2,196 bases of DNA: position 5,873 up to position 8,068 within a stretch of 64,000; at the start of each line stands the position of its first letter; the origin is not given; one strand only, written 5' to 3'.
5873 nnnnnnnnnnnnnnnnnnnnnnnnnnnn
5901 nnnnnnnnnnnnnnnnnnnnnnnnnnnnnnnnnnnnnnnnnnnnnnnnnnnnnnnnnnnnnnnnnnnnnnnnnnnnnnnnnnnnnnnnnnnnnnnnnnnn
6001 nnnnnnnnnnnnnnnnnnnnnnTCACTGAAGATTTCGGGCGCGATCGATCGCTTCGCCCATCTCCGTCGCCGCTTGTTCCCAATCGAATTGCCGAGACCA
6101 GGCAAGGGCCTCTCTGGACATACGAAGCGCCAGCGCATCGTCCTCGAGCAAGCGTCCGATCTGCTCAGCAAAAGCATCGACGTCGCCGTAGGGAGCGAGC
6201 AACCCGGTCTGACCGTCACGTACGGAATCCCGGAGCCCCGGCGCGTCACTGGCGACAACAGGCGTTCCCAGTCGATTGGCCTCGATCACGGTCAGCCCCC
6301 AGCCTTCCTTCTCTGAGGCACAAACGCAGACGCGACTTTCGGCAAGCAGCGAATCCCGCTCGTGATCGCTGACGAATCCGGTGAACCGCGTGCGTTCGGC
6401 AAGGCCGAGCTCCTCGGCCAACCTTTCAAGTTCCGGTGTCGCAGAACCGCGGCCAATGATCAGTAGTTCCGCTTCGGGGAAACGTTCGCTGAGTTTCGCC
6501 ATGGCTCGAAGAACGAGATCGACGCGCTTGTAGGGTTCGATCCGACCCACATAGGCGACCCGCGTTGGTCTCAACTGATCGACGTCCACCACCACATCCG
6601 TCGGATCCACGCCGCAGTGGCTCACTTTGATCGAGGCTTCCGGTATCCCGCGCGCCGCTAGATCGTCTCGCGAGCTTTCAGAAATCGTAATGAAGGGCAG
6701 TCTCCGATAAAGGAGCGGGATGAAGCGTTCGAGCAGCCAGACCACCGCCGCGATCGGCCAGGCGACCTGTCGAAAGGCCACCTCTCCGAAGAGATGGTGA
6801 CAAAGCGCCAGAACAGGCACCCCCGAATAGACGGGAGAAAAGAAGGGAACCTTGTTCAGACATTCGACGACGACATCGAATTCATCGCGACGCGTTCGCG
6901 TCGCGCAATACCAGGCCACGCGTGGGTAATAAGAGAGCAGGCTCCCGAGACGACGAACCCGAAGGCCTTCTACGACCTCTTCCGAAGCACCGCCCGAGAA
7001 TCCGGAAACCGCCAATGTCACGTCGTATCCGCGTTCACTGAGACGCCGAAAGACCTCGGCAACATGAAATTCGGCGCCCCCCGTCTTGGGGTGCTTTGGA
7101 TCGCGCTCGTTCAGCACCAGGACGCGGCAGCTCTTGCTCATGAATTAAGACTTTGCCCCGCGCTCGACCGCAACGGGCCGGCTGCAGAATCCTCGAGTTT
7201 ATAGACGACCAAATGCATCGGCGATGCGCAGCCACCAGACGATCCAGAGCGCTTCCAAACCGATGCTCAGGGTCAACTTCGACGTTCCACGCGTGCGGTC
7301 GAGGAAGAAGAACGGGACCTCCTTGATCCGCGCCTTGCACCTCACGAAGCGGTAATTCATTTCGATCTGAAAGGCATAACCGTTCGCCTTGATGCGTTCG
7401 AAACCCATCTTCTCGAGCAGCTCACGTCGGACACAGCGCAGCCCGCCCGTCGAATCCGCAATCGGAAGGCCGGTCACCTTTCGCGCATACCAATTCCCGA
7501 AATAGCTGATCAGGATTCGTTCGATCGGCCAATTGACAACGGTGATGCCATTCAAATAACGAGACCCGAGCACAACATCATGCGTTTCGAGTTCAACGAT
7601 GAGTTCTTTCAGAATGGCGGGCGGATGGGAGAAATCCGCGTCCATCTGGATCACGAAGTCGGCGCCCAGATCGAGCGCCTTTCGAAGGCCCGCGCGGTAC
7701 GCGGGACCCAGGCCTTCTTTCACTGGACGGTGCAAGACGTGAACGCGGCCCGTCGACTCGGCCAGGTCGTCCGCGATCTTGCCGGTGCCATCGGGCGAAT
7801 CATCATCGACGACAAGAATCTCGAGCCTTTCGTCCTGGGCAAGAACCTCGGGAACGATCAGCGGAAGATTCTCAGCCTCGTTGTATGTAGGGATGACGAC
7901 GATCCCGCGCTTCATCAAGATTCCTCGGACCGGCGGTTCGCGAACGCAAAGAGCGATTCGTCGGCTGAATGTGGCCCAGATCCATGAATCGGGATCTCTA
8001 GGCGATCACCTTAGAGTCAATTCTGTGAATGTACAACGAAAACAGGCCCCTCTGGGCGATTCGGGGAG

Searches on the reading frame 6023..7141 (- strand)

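Call 24: search_protein_families(library=pfam, proteins=[window:6023-7141:-], max_evalue=0.001)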
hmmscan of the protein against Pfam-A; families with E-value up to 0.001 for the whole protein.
window:6023-7141:- (372 aa): 6 families
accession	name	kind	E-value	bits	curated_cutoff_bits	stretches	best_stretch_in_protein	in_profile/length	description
PF00534.26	Glycos_transf_1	-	6.1e-43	146.8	26.4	1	193-345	16-169/172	Glycosyl transferases group 1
PF13692.12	Glyco_trans_1_4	-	5.5e-38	130.9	27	1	194-334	3-142/142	Glycosyl transferases group 1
PF13439.12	Glyco_transf_4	-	8.3e-19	68.7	28.5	1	21-181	2-169/170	Glycosyltransferase Family 4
PF20706.3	GT4-conflict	-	4.5e-14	52.7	26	1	188-360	193-384/385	Family 4 Glycosyltransferase in conflict systems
PF13579.12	Glyco_trans_4_4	-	4e-08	34.2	29.7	1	21-177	1-158/158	Glycosyl transferase 4-like domain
PF13524.12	Glyco_trans_1_2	-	3.6e-06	27.4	25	1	216-360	8-141/144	Glycosyl transferase-like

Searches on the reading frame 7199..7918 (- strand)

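Call 24: search_protein_families(library=pfam, proteins=[window:7199-7918:-], max_evalue=0.001)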
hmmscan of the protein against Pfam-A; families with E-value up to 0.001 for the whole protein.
window:7199-7918:- (239 aa): 2 families
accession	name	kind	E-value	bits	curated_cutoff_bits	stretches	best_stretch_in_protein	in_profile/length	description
PF00535.33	Glycos_transf_2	-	1.7e-30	106.6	23.3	1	7-171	2-167/168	Glycosyl transferase family 2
PF13641.12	Glyco_tranf_2_3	-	0.00042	20.8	27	1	7-124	5-127/230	Glycosyltransferase like family 2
